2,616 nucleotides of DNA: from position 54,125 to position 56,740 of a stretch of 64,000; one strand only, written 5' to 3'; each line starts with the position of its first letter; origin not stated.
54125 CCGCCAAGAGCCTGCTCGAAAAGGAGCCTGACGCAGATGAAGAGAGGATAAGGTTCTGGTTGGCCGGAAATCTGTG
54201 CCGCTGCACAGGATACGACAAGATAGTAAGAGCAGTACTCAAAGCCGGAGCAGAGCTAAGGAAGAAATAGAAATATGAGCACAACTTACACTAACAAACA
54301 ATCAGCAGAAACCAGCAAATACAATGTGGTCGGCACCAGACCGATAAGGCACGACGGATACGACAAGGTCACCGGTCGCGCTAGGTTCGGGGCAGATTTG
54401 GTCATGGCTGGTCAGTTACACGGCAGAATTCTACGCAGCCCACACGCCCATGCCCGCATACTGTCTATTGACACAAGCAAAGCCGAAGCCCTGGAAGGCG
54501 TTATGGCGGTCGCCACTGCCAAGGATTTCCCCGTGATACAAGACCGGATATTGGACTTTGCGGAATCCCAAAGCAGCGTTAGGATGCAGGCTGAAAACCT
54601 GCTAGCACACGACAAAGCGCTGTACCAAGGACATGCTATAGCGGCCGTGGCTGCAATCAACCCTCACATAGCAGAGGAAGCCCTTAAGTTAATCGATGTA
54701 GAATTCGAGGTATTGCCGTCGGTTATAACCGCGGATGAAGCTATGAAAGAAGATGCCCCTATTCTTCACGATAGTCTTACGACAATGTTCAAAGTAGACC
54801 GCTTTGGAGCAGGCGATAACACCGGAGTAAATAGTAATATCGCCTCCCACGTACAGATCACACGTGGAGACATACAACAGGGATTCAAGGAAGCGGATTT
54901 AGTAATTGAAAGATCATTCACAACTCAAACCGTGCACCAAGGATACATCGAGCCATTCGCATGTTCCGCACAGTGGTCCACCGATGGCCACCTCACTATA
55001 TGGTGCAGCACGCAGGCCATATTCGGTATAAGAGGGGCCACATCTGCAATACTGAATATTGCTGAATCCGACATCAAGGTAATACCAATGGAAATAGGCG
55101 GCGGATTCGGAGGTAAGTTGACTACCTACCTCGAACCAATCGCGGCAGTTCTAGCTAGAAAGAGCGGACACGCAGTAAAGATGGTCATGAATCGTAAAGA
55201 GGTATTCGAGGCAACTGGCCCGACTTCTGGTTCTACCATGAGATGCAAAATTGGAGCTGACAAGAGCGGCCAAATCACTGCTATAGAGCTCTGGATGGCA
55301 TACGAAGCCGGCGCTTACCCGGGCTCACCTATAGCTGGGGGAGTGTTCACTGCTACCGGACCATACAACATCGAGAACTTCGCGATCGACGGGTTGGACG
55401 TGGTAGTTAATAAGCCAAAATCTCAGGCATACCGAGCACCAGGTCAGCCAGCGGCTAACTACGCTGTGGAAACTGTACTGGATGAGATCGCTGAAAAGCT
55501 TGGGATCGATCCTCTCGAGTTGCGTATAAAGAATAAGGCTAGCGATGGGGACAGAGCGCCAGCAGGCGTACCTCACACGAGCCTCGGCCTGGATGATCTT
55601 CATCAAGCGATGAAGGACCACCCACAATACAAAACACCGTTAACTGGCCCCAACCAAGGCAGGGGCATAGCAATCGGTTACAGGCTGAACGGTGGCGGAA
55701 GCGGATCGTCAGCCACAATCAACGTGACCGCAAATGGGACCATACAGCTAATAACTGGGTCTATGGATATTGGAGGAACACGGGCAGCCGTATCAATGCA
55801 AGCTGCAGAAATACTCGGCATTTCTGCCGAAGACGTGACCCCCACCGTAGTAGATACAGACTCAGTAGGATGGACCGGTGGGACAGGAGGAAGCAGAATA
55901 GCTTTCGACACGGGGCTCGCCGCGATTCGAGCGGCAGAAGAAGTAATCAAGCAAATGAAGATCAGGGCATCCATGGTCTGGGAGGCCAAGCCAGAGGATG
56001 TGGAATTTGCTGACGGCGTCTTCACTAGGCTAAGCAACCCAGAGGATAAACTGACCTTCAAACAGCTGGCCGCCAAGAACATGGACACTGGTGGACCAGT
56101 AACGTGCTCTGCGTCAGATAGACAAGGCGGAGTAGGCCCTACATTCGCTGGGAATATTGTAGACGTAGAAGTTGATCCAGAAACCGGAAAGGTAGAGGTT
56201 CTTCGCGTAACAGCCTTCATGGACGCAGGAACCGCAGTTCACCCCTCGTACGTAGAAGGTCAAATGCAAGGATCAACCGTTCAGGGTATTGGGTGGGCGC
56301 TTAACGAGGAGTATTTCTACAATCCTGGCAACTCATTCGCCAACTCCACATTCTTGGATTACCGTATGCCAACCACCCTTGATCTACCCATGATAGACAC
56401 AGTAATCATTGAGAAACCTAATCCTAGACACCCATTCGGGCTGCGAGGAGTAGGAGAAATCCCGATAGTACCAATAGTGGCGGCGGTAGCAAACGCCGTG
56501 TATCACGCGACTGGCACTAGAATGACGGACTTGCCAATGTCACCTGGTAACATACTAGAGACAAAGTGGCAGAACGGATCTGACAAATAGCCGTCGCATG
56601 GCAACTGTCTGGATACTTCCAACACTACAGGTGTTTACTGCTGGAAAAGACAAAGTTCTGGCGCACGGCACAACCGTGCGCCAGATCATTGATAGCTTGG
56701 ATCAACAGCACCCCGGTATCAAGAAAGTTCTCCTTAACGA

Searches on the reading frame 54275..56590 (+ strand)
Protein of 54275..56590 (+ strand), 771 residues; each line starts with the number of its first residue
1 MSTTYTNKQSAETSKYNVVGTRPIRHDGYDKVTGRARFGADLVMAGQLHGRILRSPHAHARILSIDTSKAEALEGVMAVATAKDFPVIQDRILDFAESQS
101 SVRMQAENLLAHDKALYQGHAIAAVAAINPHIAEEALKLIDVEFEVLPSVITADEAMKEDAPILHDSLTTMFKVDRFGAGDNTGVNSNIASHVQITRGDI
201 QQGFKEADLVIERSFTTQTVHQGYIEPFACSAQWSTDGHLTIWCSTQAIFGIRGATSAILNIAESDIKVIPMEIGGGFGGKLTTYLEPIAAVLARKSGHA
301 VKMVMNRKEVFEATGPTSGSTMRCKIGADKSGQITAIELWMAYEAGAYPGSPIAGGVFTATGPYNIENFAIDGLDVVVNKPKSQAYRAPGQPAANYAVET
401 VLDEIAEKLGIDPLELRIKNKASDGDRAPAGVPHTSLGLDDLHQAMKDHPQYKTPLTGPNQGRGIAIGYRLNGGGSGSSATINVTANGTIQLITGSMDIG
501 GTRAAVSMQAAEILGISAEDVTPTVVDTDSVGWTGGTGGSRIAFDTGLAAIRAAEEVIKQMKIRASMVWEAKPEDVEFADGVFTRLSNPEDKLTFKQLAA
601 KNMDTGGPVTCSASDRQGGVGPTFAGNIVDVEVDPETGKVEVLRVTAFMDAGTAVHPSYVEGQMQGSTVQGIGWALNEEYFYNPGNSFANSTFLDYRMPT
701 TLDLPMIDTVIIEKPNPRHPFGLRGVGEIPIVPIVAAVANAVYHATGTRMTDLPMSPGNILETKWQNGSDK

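Call 49: search_protein_families(library=pfam, max_evalue=0.00001, proteins=[window:54275-56590:+])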
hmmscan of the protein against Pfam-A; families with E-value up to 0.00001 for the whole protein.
window:54275-56590:+ (771 aa): 3 families
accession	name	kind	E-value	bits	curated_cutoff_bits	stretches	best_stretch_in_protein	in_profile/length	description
PF02738.23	MoCoBD_1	-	2.4e-69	233.6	27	1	187-420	7-243/244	Molybdopterin cofactor-binding domain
PF20256.3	MoCoBD_2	-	1.7e-58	198.8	27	1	462-705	21-283/283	Molybdopterin cofactor-binding domain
PF01315.27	Ald_Xan_dh_C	-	7.7e-30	103.9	31.3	1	33-148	1-110/110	Aldehyde oxidase and xanthine dehydrogenase, a/b hammerhead domain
